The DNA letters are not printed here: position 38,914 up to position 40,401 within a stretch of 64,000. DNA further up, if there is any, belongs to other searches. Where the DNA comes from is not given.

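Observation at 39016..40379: Orphan, monocistronic Card1/Can2-like CARF-nuclease with no CRISPR or cyclase partner in 64 kb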

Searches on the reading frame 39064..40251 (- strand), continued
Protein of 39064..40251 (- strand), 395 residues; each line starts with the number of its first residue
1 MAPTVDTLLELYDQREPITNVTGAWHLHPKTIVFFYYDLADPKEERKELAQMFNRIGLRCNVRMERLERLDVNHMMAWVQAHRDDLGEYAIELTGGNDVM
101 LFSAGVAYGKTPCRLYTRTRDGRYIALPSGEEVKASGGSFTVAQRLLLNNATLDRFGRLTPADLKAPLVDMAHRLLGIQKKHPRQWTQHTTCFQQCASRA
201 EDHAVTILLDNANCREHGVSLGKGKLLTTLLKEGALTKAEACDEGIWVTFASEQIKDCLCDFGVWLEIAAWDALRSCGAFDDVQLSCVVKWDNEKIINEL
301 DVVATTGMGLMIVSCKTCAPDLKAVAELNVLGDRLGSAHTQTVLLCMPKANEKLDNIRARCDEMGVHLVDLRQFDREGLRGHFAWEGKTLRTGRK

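Call 29: search_solved_structures(query=A2, max_evalue=1, show_alignments=5)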
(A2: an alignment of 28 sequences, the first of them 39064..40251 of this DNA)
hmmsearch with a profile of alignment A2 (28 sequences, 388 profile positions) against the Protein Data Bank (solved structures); distinct sequences matched with E-value up to 1: 4.
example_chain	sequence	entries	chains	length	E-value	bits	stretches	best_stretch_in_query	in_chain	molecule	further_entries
7bdv_A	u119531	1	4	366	3.1e-10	42.8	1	3-320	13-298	Can2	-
1xmx_A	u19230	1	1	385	2.5e-08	36.5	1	238-375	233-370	hypothetical protein VC1899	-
8bao_A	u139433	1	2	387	5.8e-07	32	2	245-347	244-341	DUF1887 family protein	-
1z6o_A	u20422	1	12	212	0.81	11.8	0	171-228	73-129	Ferritin light chain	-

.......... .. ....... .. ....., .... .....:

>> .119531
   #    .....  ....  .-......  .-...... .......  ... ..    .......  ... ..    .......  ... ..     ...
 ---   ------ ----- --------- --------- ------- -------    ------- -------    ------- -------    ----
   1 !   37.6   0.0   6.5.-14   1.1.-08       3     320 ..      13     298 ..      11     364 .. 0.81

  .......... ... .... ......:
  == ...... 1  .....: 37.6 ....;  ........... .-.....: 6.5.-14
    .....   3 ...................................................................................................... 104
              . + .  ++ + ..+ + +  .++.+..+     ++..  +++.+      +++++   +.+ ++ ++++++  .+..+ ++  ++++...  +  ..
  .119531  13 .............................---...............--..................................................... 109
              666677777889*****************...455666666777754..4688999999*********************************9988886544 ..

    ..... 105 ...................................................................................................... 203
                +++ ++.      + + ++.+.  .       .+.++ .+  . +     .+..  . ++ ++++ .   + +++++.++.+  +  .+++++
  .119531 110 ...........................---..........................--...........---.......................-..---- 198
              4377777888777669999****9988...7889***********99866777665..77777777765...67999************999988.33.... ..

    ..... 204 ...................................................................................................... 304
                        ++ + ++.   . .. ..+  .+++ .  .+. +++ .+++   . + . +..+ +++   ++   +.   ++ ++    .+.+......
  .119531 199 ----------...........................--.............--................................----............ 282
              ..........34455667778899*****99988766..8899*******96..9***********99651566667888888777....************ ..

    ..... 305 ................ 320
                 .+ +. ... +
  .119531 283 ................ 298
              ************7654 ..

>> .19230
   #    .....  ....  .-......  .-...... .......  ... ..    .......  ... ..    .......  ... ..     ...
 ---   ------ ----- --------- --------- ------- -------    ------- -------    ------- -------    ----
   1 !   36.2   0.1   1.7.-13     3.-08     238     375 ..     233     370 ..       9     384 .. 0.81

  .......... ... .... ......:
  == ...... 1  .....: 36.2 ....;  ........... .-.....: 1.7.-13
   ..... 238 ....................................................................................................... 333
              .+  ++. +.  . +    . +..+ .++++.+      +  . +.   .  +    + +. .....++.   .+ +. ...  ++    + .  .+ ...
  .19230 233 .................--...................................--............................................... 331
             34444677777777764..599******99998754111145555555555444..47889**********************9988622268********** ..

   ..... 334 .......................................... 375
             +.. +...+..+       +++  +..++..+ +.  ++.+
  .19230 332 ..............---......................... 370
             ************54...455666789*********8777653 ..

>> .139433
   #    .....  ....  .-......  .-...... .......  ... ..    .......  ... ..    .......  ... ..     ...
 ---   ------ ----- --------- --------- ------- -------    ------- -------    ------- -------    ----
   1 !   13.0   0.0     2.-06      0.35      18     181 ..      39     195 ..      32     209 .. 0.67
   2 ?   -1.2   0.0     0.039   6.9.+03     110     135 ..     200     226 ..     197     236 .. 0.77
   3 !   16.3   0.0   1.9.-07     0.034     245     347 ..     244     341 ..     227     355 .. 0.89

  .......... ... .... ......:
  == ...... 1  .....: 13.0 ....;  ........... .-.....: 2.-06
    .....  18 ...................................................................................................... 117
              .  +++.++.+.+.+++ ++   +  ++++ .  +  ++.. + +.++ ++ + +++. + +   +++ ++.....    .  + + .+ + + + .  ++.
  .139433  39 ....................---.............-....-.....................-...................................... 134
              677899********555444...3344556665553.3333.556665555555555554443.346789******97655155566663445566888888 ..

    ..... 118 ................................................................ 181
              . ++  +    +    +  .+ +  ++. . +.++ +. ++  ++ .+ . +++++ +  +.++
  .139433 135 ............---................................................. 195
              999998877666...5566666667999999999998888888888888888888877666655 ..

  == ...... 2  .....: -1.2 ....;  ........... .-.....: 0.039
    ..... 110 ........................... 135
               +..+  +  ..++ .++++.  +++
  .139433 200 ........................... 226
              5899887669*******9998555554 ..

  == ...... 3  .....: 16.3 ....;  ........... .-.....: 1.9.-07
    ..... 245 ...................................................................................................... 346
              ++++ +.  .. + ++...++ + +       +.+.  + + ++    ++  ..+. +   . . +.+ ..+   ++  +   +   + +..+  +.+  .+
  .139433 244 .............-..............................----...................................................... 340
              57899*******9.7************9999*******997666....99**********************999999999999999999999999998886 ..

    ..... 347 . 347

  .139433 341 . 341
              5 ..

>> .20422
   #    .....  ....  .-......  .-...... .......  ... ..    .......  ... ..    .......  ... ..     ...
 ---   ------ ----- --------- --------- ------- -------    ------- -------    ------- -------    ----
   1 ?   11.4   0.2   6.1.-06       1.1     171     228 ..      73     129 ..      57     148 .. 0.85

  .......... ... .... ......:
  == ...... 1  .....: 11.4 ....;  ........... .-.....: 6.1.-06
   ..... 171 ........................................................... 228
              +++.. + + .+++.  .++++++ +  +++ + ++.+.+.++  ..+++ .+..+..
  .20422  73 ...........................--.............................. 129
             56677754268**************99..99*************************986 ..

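Call 30: find_homologous_proteins(query=A2, max_evalue=0.001)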
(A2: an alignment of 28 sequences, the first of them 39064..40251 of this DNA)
Query A2 (28 sequences) (395 aa, profile of the alignment): 212 proteins with E <= 0.001 among 8000 candidates; the best 120 are listed.
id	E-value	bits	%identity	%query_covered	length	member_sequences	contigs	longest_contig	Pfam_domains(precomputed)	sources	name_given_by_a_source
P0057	7.0e-174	596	27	92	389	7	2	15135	PF09002.18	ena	-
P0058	3.8e-173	594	28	93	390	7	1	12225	PF09002.18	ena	-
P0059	2.2e-172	591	28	97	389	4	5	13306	PF09002.18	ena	-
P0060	7.7e-172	590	26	92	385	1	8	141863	PF09002.18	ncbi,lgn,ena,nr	ncbi:MAG: DUF1887 family protein [Clostridia bacterium]|nr:DUF1887 family protein [Clostridia bacter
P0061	7.8e-172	590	27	92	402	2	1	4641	PF09002.18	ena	-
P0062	8.5e-172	590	28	95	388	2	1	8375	-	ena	-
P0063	2.3e-171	588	28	92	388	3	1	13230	PF09002.18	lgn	-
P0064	6.8e-171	587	28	94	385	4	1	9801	PF09002.18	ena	-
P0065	7.7e-171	586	26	94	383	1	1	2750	PF09002.18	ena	-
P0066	8.2e-171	586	25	93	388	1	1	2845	PF09002.18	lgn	-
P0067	1.7e-170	585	28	92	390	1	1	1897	PF09002.18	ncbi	-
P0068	2.9e-169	581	26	92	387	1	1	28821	PF09002.18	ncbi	-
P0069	6.9e-169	580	28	97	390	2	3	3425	PF09002.18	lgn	-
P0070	7.7e-168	577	27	92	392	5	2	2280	PF09002.18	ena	-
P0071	1.2e-167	576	27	92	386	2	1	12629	PF09002.18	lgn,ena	-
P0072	1.8e-167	575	26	97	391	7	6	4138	PF09002.18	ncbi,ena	-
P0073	2.7e-167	575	27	92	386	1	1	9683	PF09002.18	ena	-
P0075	2.0e-163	562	26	94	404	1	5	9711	PF09002.18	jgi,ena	-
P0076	5.7e-163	560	25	92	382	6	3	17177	PF09002.18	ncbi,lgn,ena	-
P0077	7.4e-162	557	25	92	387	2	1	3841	PF09002.18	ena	-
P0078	4.5e-161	554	26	92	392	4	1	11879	PF09002.18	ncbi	-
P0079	4.5e-161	554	25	92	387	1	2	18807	PF09002.18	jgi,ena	-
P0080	7.7e-159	547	25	94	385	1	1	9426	PF09002.18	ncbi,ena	-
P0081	4.5e-152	525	25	92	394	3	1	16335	PF09002.18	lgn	-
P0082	5.1e-151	521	28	94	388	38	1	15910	PF09002.18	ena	-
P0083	5.2e-151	521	25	94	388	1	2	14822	PF09002.18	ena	-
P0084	5.9e-151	521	28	96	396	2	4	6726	PF09002.18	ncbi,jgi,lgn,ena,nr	ncbi:MAG: DUF1887 family protein [Clostridiales bacterium]|nr:DUF1887 family protein [Clostridiales 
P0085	7.9e-151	521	26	92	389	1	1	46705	PF09002.18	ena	-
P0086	8.5e-151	520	27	94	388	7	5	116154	PF09002.18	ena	-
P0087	8.6e-151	520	26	92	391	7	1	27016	PF09002.18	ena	-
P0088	1.4e-150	520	27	92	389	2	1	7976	PF09002.18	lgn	-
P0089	2.0e-150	519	26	94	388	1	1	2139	PF09002.18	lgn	-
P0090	4.0e-150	518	25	94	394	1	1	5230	PF09002.18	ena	-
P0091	6.3e-150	518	25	94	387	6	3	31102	PF09002.18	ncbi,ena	-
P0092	8.3e-150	517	26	95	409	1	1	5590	PF09002.18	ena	-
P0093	1.0e-149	517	27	96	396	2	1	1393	PF09002.18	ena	-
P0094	1.3e-149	517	24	95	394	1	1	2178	PF09002.18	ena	-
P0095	2.6e-149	516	26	92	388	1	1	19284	PF09002.18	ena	-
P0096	4.3e-149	515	27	94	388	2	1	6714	PF09002.18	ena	-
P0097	6.3e-149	514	26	95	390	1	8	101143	PF09002.18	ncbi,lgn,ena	-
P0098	8.8e-149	514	27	95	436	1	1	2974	PF09002.18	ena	-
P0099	1.9e-148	513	27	92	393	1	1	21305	PF09002.18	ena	-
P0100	1.1e-147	510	26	96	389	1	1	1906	PF09002.18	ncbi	-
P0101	1.5e-147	510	25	93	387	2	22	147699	PF09002.18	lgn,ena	-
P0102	1.7e-147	510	26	92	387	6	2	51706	PF09002.18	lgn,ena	-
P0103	2.3e-147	509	28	93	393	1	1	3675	PF09002.18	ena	-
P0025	3.2e-147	509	75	99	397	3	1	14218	PF09002.18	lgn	-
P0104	3.4e-147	509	30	97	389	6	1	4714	PF09002.18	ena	-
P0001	1.3e-146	507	100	100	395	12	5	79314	PF09002.18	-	-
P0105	1.8e-146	506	24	95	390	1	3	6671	PF09002.18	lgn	-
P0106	2.2e-146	506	28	95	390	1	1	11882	PF09002.18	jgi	-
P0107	3.0e-146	505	26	95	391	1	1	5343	PF09002.18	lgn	-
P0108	4.6e-146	505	26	92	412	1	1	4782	PF09002.18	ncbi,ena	-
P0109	9.7e-146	504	28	86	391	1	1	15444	PF09002.18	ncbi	-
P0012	1.2e-145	503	81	100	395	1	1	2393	PF09002.18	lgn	-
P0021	1.6e-145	503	77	99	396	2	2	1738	PF09002.18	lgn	-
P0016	1.7e-145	503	80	100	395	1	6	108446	PF09002.18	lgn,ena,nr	nr:DUF1887 family protein [Clostridia bacterium]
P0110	1.8e-145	503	27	96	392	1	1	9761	PF09002.18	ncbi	-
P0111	2.3e-145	503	26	92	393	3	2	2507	PF09002.18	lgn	-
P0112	2.5e-145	502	27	92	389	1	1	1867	PF09002.18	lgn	-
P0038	2.6e-145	502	68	99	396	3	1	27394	PF09002.18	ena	-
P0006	2.6e-145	502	83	100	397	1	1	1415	PF09002.18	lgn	-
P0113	2.6e-145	502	29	92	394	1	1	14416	PF09002.18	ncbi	-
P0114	2.7e-145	502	25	92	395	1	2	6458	PF09002.18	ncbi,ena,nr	ncbi:MAG: DUF1887 family protein [Clostridia bacterium]|nr:DUF1887 family protein [Clostridia bacter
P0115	3.3e-145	502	28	94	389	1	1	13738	PF09002.18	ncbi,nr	ncbi:MAG: DUF1887 family protein [Clostridia bacterium]|nr:DUF1887 family protein [Clostridia bacter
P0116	3.4e-145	502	27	96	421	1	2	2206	PF09002.18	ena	-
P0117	4.1e-145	502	26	96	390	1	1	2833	PF09002.18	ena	-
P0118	4.4e-145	502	27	92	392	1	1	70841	PF09002.18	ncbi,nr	ncbi:MAG: DUF1887 family protein [Clostridia bacterium]|nr:DUF1887 family protein [Clostridia bacter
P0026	4.8e-145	501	76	99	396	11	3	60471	PF09002.18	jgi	-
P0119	5.3e-145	501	27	92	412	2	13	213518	PF09002.18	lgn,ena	-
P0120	6.0e-145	501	26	95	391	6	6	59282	PF09002.18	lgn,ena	-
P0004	6.3e-145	501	84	100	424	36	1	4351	PF09002.18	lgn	-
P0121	6.4e-145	501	24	93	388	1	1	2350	PF09002.18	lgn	-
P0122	6.6e-145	501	27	92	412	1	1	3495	PF09002.18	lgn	-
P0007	6.9e-145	501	82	100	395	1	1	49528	PF09002.18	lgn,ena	-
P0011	7.3e-145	501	81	100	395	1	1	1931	PF09002.18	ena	-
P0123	1.3e-144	500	26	92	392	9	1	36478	PF09002.18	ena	-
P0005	1.7e-144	500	83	100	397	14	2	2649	PF09002.18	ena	-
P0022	2.0e-144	499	77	99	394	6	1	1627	PF09002.18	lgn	-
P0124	2.2e-144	499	27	95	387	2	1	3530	PF09002.18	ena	-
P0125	2.9e-144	499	24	92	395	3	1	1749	PF09002.18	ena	-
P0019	3.4e-144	499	78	99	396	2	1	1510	PF09002.18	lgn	-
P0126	3.4e-144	499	27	92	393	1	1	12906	PF09002.18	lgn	-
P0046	4.2e-144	498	60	99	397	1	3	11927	PF09002.18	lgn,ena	-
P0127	5.1e-144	498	27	92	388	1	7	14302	PF09002.18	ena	-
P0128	5.9e-144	498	27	95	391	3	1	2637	PF09002.18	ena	-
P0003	6.1e-144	498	84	100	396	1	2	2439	PF09002.18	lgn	-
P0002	6.5e-144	498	84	100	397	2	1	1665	PF09002.18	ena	-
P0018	6.7e-144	498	78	99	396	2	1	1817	PF09002.18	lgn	-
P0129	1.8e-143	496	25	96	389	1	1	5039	PF09002.18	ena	-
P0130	2.8e-143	496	26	95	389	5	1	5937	PF09002.18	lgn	-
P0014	2.8e-143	496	81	100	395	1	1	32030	PF09002.18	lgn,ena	-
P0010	3.2e-143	495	81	100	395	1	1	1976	PF09002.18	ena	-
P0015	3.9e-143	495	81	100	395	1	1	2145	PF09002.18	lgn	-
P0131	6.0e-143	495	26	92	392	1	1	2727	PF09002.18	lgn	-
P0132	8.7e-143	494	27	92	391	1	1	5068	PF09002.18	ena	-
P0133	1.2e-142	494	27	95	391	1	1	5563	PF09002.18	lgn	-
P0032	1.6e-142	493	69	100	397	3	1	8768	PF09002.18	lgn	-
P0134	2.0e-142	493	25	95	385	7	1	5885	PF09002.18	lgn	-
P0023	2.2e-142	493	77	99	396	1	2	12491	PF09002.18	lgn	-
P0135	2.2e-142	493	24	95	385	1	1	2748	PF09002.18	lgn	-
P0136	2.2e-142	493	25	98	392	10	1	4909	PF09002.18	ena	-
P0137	2.3e-142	493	24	95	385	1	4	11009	PF09002.18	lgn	-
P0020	2.5e-142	493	78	99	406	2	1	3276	PF09002.18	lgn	-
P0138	2.7e-142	492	24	95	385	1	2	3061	PF09002.18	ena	-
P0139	2.9e-142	492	25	95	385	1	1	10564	PF09002.18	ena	-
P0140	3.1e-142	492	27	93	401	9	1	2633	PF09002.18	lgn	-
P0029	3.2e-142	492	74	99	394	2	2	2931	PF09002.18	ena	-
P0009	3.7e-142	492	81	99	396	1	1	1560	PF09002.18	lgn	-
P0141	3.7e-142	492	24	92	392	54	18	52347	PF09002.18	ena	-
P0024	3.9e-142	492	76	99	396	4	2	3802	PF09002.18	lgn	-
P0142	4.6e-142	492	27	86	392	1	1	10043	PF09002.18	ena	-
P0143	5.1e-142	492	24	95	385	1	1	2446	PF09002.18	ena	-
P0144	5.3e-142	491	26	92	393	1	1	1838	PF09002.18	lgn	-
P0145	7.2e-142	491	26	95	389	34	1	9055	PF09002.18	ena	-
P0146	1.2e-141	490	24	95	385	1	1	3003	PF09002.18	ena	-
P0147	1.2e-141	490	25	96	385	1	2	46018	PF09002.18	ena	-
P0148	1.2e-141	490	24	96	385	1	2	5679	PF09002.18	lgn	-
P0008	1.3e-141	490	82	99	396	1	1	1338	PF09002.18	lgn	-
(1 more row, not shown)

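Call 42: predict_structure(alignment_id=A3)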
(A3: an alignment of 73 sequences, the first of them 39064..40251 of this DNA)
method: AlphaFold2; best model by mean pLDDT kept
length: 395 residues; sequences in the alignment: 73
mean_pLDDT: 91.3   pTM: 0.88
mean pLDDT of the five models: 91.3, 90.8, 90.2, 90.1, 89.9
residues with pLDDT >= 90: 277; 70-90: 110; 50-70: 7; < 50: 1
segments of 3 or more residues with pLDDT < 50: none
pLDDT, mean of each block of 10 residues (from residue 1): 81 83 90 92 92 86 90 88 93 82 86 89 86 81 90 91 94 95 92 97 96 97 89 97 98 96 94 97 96 87 94 95 95 87 95 93 96 97 95 70
secondary structure, 60 per line:
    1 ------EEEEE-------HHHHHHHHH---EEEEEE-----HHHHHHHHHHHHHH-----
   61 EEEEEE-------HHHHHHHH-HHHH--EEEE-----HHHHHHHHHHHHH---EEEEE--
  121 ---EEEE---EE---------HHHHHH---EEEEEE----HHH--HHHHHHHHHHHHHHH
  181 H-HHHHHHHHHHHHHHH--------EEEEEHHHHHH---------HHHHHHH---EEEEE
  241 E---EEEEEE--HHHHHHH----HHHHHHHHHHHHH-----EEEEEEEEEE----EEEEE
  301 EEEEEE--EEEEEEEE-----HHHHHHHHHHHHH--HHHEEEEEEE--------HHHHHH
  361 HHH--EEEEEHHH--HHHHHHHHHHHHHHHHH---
elements in order: E7-11 H19-27 E31-36 H42-55 E61-66 H74-81 H83-86 E89-92 H98-110 E114-118 E124-127 H142-147 E151-156 H166-181 H183-197 E206-210 H211-216 H226-232 E236-241 E245-250 H253-259 H264-276 E282-291 E296-306 E309-316 H322-334 E340-346 H355-363 E366-370 H376-392

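Call 45: find_encoding_contigs(protein=window:39064-40251:-, flank=10000, max_places=3)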
Protein window:39064-40251:- (395 aa): 6 contigs read that carry it; 3 places shown.
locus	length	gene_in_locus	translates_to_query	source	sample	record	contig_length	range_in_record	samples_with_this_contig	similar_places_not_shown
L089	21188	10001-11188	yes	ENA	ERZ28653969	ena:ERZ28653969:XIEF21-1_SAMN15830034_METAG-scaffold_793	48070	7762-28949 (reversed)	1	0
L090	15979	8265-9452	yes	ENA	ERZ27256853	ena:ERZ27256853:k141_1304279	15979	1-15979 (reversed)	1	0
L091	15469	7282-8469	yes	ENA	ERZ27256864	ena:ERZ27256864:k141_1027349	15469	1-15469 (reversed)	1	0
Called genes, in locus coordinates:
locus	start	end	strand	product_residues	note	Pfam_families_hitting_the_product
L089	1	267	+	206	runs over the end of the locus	-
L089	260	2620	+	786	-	PF02574:S-methyl_trans, PF00809:Pterin_bind, PF02607:B12-binding_2, PF02310:B12-binding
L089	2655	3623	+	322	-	PF04204:HTS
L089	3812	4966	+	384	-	PF07969:Amidohydro_3 (weak), PF01979:Amidohydro_1, PF07969:Amidohydro_3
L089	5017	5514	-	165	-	PF00011:HSP20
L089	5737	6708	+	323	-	-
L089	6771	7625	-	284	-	PF02557:VanY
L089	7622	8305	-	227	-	PF02557:VanY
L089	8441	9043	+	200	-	PF09580:Spore_YhcN_YlaJ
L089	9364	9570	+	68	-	PF00269:SASP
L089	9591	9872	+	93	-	PF00269:SASP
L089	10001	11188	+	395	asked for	PF09002:Card1_endonuc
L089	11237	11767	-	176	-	PF00583:Acetyltransf_1, PF13527:Acetyltransf_9 (faint), PF13508:Acetyltransf_7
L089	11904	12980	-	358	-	PF00365:PFK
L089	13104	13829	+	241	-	PF00702:Hydrolase, PF13419:HAD_2, PF13242:Hydrolase_like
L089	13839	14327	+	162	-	PF04073:tRNA_edit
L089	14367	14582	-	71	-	PF09855:Zn_ribbon_13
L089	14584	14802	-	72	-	-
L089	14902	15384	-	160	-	-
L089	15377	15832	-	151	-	PF09719:C_GCAxxG_C_C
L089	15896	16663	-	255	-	-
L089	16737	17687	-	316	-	PF01336:tRNA_anti-codon, PF01966:HD (weak)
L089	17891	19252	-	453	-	PF00772:DnaB, PF03796:DnaB_C, PF13481:AAA_25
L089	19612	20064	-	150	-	PF01281:Ribosomal_L9_N, PF03948:Ribosomal_L9_C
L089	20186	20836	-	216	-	PF16161:DUF4867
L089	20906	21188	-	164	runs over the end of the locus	-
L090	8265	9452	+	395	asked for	PF09002:Card1_endonuc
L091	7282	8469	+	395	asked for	PF09002:Card1_endonuc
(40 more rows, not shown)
